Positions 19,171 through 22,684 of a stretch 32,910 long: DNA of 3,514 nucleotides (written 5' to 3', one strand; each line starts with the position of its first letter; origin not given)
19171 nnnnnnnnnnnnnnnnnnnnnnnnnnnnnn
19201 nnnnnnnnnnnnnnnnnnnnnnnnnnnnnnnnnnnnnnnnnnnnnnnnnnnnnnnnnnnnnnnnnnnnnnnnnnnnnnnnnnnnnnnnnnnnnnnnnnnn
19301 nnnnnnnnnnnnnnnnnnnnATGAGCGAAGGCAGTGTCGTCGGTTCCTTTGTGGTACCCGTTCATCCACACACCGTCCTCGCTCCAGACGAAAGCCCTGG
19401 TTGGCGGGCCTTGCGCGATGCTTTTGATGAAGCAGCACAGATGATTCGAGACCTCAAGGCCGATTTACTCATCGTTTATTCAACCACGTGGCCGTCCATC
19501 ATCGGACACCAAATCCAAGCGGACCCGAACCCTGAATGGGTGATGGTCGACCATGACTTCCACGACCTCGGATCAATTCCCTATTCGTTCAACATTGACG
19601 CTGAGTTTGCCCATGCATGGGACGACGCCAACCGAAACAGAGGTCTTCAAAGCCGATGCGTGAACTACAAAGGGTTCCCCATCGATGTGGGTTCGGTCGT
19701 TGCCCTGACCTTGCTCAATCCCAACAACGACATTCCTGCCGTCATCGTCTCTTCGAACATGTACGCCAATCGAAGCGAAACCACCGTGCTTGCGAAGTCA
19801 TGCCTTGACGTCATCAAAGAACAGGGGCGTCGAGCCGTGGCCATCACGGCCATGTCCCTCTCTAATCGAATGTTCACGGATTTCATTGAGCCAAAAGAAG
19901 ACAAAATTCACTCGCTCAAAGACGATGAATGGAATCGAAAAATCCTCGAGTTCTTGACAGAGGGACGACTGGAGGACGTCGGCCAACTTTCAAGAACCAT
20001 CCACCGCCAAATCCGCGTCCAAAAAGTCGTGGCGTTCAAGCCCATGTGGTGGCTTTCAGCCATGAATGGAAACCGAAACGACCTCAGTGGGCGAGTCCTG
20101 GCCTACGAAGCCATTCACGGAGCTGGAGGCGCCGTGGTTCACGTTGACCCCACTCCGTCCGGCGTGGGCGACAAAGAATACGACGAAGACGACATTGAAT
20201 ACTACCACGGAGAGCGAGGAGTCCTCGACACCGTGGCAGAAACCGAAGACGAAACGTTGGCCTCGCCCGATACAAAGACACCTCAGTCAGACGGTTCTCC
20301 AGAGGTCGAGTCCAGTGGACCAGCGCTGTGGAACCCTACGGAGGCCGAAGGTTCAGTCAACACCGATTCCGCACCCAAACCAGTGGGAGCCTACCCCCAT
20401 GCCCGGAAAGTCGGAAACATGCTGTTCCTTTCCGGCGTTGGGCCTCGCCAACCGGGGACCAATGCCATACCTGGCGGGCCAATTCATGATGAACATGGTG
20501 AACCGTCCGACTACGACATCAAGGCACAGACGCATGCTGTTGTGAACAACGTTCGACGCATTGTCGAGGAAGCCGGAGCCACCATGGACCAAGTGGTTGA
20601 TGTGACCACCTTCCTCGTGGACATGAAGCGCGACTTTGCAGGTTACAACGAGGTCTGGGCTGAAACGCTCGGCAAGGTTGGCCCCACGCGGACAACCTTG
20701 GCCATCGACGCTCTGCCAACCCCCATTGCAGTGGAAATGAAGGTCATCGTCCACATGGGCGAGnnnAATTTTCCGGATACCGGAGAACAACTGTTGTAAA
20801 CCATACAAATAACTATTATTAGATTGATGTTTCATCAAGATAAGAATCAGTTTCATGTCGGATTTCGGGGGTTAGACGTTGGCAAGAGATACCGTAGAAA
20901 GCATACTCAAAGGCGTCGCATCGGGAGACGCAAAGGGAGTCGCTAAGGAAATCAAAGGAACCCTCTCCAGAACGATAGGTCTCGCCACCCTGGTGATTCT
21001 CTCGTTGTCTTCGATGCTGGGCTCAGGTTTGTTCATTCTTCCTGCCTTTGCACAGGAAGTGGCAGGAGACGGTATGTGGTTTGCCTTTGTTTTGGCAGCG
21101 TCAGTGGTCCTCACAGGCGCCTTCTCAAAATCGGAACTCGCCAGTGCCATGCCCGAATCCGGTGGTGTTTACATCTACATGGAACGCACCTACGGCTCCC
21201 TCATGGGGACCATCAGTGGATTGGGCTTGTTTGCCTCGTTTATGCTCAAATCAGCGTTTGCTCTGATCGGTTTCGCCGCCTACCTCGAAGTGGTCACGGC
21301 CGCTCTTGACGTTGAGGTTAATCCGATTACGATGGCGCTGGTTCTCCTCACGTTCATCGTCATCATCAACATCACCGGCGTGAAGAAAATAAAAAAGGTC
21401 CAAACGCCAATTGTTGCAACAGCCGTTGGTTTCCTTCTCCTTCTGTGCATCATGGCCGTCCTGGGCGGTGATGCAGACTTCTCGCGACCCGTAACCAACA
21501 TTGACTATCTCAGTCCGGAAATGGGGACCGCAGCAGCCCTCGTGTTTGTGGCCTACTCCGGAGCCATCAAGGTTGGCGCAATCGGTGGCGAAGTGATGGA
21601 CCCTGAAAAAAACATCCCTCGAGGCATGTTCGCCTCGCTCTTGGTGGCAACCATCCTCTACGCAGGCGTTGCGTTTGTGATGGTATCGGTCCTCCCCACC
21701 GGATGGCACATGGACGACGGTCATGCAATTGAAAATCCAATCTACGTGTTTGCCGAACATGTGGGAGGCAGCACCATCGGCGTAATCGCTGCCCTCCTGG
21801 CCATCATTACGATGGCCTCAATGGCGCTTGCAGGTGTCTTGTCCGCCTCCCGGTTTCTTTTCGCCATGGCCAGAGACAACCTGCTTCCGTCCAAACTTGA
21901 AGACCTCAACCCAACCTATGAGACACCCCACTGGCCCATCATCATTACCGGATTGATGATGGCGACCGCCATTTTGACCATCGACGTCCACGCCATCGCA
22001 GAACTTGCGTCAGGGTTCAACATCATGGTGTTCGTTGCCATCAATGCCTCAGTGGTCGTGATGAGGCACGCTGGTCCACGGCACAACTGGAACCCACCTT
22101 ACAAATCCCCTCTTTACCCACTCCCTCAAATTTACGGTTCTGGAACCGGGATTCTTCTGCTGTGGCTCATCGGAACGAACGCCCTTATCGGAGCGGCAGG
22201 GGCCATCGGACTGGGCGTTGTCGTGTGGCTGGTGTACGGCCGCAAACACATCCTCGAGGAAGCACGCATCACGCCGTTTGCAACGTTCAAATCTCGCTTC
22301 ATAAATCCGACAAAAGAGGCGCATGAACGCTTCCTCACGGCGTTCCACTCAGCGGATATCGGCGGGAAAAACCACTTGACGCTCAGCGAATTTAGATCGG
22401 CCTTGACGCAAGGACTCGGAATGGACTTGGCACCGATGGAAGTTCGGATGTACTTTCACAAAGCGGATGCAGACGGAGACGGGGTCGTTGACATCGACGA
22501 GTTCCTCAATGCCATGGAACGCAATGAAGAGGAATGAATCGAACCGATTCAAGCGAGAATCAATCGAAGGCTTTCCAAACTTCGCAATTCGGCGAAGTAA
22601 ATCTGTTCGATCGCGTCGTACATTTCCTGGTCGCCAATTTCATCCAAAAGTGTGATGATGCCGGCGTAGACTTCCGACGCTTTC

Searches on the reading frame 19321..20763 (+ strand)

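Call 12: search_protein_families(library=pfam, proteins=[window:19321-20763:+], max_evalue=0.001)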
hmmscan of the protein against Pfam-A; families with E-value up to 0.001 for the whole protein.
window:19321-20763:+ (481 aa): 2 families
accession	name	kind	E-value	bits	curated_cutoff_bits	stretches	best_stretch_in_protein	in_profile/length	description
PF01042.26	Ribonuc_L-PSP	-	5.3e-24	85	27.3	1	349-478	2-120/121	Endoribonuclease L-PSP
PF02900.23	LigB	-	2.1e-07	30.8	26.3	1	17-266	10-262/269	Catalytic LigB subunit of aromatic ring-opening dioxygenase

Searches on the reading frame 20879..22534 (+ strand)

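Call 12: search_protein_families(library=pfam, proteins=[window:20879-22534:+], max_evalue=0.001)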
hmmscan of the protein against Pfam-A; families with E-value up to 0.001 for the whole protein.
window:20879-22534:+ (552 aa): 8 families
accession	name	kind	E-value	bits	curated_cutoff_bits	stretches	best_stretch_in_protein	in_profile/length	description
PF13520.12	AA_permease_2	-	1.1e-37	130.4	27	1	33-429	1-405/427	Amino acid permease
PF00324.27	AA_permease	-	9.1e-33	114.1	24.6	1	39-429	3-418/470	Amino acid permease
PF13499.12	EF-hand_7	-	2.2e-12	47.6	30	1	486-546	5-66/67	EF-hand domain pair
PF13405.12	EF-hand_6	-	6e-09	35.3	25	1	522-547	2-27/30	EF-hand domain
PF00036.39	EF-hand_1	-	9.1e-09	34.7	25.4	1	521-547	1-27/29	EF hand domain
PF03845.19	Spore_permease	-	1.1e-06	28.1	23.4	1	36-272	5-234/321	Spore germination protein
PF13833.12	EF-hand_8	-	4.5e-05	23.5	28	1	503-549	8-54/54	EF-hand domain pair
PF13202.12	EF-hand_5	-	0.00018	21.3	25.9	1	525-543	4-22/25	EF hand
